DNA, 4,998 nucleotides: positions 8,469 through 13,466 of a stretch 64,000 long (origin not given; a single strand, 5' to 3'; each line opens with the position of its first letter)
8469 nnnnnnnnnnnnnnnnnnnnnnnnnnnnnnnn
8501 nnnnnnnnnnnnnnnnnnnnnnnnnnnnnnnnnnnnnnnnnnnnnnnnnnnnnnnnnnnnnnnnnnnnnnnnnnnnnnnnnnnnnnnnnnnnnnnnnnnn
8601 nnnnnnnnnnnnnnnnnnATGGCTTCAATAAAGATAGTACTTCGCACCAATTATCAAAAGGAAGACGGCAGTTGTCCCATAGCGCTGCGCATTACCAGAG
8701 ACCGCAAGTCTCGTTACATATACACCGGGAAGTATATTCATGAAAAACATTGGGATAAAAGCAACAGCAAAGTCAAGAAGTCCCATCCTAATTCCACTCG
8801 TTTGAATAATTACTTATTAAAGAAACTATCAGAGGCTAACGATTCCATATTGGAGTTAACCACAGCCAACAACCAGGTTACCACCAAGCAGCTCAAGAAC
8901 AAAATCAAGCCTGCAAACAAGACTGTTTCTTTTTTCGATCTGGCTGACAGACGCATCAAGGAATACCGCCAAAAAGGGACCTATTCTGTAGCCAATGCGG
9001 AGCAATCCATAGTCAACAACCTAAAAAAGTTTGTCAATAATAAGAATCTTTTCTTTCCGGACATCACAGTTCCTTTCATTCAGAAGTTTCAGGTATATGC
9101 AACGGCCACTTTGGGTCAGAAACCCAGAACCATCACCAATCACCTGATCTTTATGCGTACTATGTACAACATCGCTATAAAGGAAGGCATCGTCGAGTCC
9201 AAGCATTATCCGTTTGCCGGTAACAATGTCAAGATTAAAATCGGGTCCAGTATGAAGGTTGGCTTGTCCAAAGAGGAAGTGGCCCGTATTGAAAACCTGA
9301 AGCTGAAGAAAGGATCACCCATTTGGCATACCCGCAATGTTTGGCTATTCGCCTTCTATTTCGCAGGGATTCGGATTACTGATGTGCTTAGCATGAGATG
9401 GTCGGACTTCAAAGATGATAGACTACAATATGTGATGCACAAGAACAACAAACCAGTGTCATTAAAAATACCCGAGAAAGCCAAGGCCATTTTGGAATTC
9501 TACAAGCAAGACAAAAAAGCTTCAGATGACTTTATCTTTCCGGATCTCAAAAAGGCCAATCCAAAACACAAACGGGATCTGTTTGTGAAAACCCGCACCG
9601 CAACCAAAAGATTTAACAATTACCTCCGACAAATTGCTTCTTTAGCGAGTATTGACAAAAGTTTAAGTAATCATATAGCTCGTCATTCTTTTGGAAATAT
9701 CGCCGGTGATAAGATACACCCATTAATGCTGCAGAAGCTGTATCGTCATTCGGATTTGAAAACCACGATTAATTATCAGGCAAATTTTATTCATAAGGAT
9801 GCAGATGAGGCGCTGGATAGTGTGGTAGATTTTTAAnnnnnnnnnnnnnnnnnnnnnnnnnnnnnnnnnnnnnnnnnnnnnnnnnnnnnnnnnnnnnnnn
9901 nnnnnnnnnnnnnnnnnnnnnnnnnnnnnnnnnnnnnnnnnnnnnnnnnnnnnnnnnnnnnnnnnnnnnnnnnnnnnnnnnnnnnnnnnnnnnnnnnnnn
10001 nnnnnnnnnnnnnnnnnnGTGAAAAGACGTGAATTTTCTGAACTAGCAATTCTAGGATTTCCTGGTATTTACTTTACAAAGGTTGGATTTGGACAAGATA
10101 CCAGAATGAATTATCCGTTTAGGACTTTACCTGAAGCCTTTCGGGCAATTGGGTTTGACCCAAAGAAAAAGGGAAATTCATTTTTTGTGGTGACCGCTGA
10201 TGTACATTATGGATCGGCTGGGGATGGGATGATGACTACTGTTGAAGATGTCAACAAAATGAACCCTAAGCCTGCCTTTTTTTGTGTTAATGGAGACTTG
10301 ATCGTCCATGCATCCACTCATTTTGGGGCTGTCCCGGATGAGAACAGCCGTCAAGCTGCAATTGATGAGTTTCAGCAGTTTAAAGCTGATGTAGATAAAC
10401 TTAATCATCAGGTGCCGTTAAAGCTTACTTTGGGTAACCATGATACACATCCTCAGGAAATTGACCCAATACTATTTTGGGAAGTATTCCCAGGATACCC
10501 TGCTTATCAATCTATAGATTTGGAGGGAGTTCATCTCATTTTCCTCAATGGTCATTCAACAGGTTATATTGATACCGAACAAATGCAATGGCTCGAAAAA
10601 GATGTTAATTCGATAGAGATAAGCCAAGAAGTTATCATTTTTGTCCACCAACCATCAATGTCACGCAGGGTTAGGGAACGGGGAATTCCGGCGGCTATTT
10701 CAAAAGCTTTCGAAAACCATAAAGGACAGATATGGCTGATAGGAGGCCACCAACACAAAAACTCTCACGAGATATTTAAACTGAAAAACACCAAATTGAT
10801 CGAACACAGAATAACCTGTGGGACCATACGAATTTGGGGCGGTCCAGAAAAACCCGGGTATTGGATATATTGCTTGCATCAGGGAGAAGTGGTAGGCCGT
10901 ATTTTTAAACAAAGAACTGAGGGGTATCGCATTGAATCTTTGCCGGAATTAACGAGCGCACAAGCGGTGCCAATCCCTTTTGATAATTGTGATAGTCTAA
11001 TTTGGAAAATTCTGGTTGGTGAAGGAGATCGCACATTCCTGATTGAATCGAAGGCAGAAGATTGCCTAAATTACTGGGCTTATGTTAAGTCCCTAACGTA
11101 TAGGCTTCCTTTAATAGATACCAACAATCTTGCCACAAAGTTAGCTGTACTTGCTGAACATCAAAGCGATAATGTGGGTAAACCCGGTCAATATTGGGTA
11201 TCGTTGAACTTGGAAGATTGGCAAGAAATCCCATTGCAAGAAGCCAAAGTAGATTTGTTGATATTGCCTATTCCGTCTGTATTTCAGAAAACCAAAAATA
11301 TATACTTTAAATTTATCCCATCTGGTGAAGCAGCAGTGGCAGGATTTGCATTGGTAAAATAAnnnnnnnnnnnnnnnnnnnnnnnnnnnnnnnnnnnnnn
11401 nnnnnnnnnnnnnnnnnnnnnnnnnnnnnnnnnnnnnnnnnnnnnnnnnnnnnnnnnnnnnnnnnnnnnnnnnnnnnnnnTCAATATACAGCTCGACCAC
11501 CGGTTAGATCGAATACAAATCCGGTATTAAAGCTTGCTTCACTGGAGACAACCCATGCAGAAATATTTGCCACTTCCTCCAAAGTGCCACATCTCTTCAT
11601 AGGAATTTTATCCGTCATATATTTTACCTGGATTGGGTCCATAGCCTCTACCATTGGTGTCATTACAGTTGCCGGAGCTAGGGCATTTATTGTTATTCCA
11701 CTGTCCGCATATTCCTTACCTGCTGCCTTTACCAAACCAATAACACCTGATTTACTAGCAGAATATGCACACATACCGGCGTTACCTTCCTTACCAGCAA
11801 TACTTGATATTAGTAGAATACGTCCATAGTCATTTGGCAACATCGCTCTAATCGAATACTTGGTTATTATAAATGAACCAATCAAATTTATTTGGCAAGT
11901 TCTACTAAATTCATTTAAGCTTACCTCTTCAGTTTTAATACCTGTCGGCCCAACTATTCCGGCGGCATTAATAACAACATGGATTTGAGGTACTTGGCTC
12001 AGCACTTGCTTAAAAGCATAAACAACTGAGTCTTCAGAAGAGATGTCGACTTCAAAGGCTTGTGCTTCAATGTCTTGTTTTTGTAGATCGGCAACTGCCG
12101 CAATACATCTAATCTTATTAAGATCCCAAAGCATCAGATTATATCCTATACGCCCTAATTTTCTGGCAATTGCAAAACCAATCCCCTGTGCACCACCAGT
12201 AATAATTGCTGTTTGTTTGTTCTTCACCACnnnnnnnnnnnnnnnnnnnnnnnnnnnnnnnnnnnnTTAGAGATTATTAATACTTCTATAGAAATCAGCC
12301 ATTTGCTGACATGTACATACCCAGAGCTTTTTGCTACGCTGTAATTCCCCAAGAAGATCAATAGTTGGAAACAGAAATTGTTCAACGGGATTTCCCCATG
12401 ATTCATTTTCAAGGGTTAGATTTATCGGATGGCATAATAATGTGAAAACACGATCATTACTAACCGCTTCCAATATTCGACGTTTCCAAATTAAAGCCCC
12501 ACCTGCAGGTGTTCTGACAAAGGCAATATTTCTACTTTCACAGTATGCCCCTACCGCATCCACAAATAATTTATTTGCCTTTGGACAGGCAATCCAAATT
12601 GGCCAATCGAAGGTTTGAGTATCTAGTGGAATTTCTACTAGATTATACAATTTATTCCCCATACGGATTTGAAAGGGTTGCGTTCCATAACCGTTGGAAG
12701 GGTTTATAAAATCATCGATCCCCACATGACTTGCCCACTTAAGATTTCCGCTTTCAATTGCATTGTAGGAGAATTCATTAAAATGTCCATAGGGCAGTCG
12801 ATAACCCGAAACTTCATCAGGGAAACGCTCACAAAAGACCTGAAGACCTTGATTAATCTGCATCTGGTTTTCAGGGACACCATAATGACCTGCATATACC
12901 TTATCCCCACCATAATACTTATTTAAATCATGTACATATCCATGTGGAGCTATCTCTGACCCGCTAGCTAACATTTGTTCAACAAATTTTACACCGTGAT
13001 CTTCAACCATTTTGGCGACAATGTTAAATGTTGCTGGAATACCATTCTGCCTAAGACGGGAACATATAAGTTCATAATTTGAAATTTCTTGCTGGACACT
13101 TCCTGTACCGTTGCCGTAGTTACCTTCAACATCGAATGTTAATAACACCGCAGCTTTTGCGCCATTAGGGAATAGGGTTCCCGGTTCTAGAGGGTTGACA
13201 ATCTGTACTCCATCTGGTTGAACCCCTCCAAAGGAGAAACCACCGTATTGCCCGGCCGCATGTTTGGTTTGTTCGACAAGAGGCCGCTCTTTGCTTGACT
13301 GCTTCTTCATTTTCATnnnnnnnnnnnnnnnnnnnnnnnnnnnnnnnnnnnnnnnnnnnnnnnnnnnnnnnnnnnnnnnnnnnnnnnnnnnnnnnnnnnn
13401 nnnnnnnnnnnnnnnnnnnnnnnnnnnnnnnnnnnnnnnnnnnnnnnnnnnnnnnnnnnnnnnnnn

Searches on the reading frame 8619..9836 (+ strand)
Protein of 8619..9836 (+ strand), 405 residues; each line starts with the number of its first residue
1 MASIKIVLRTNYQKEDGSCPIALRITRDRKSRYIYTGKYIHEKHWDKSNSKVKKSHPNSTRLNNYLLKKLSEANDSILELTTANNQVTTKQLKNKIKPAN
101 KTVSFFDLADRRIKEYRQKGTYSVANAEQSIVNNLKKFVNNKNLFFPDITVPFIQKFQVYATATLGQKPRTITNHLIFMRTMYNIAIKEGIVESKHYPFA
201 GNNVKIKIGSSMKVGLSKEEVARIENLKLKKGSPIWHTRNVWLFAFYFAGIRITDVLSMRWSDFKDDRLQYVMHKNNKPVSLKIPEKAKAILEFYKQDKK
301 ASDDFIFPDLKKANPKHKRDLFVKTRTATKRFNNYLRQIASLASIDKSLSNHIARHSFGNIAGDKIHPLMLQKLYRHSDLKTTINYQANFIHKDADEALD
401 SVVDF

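Call 73: search_protein_families(library=pfam, proteins=[window:8619-9836:+], max_evalue=0.00001)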
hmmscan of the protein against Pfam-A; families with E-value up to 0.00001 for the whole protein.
window:8619-9836:+ (405 aa): 3 families
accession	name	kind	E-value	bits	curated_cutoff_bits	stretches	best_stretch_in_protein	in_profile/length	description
PF17293.8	Arm-DNA-bind_5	-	7.8e-22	78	22.6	1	6-93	1-87/87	Arm DNA-binding domain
PF13102.12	Phage_int_SAM_5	-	6.5e-17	62.1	22.3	1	104-203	1-95/98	Phage integrase SAM-like domain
PF00589.27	Phage_integrase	-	4e-13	49.9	27.1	1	238-389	24-168/172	Phage integrase family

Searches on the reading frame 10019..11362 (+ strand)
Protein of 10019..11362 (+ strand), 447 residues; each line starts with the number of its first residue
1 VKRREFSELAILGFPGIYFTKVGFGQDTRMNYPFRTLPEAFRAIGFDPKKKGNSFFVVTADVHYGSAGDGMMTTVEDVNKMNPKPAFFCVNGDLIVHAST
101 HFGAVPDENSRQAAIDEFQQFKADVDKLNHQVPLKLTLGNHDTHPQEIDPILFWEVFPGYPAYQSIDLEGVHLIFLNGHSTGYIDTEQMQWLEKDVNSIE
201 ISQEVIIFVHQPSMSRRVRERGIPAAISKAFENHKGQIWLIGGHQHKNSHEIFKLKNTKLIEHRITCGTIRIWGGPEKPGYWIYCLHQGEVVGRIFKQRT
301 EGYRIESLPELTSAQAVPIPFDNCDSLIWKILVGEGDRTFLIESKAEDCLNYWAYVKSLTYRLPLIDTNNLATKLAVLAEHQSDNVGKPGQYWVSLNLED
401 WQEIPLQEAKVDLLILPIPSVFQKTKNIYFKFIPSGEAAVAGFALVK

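Call 73: search_protein_families(library=pfam, proteins=[window:10019-11362:+], max_evalue=0.00001)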
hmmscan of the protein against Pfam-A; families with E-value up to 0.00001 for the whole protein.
window:10019-11362:+ (447 aa): 1 family
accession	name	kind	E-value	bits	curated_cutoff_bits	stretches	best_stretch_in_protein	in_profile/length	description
PF00149.33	Metallophos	-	1e-09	39.5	21.5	1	56-247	3-190/191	Calcineurin-like phosphoesterase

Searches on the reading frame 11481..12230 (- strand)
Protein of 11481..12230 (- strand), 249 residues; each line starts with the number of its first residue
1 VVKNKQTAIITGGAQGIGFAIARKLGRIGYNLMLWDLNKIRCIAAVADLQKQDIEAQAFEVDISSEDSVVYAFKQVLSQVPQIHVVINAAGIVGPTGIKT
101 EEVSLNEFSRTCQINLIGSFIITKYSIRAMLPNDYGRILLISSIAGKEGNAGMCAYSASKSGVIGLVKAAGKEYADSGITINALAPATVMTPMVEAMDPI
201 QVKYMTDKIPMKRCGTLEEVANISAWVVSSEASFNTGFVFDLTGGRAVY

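Call 73: search_protein_families(library=pfam, proteins=[window:11481-12230:-], max_evalue=0.00001)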
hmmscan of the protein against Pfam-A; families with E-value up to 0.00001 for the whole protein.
window:11481-12230:- (249 aa): 3 families
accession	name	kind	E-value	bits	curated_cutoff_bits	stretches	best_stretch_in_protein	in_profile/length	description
PF13561.12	adh_short_C2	-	1.8e-47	162.4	27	1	14-245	3-234/236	Enoyl-(Acyl carrier protein) reductase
PF00106.31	adh_short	-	3.9e-47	160.7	26.6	1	6-197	1-190/195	short chain dehydrogenase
PF08659.16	KR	-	5.8e-13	49.6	22.6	1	7-165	2-158/180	KR domain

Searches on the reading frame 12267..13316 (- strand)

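Call 73: search_protein_families(library=pfam, proteins=[window:12267-13316:-], max_evalue=0.00001)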
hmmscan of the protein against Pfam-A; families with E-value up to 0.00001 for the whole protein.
window:12267-13316:- (349 aa): 1 family
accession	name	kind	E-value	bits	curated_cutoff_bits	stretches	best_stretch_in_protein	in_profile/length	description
PF01522.26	Polysacc_deac_1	-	2.9e-09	37.4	23.1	1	54-187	6-116/124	Polysaccharide deacetylase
